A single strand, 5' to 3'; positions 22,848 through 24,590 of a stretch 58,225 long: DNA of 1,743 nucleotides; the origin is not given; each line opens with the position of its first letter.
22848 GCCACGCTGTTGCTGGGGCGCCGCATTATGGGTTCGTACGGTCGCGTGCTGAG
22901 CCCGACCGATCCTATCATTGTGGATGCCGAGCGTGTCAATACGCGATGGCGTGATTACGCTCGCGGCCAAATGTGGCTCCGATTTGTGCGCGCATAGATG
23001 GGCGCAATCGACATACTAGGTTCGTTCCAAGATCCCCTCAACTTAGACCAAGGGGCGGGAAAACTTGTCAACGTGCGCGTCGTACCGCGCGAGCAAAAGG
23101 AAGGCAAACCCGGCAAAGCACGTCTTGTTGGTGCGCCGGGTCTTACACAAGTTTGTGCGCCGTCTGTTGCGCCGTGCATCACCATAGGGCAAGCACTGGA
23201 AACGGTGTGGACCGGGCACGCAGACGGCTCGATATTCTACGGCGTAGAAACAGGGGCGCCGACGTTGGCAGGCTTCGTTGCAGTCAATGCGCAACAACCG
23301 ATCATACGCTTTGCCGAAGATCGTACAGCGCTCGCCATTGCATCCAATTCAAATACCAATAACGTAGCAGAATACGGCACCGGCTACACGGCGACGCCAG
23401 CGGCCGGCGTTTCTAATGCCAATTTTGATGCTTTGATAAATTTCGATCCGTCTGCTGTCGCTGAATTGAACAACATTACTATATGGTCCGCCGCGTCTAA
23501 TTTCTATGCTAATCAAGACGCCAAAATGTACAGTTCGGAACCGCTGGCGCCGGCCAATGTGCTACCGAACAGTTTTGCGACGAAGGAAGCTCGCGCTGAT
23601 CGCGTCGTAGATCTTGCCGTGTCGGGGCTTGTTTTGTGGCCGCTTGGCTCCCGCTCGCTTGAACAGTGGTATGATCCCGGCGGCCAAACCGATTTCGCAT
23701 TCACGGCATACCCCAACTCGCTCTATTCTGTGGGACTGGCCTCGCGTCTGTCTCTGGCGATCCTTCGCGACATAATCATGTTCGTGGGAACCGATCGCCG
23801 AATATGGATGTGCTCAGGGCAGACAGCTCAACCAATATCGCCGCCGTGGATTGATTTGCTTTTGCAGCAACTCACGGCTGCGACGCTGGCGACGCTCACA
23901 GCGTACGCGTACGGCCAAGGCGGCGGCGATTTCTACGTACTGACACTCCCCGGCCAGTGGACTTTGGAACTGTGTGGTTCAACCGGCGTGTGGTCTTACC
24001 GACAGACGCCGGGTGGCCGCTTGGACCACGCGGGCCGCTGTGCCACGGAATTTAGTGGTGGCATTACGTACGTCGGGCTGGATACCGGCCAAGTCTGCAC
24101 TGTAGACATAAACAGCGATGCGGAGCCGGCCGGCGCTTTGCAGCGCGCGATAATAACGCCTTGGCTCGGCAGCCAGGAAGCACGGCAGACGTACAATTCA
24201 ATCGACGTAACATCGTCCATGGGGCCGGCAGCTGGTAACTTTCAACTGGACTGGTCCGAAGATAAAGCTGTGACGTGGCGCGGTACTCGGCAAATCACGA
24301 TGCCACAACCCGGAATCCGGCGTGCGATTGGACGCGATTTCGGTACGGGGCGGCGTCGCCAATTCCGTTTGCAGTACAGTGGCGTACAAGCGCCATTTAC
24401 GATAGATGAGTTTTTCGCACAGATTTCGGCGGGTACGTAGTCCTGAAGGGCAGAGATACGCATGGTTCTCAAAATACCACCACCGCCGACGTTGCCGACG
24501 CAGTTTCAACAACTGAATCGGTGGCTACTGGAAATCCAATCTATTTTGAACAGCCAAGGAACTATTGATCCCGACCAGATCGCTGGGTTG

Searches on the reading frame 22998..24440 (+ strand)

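Call 70: search_protein_families(library=phrogs, max_evalue=0.00001, proteins=[window:22998-24440:+])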
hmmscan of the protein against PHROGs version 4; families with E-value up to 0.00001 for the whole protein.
window:22998-24440:+ (480 aa): 1 family
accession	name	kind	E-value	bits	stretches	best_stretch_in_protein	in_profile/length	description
phrog_578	-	connector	8.3e-38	131.1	1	4-478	6-471/486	head closure Hc3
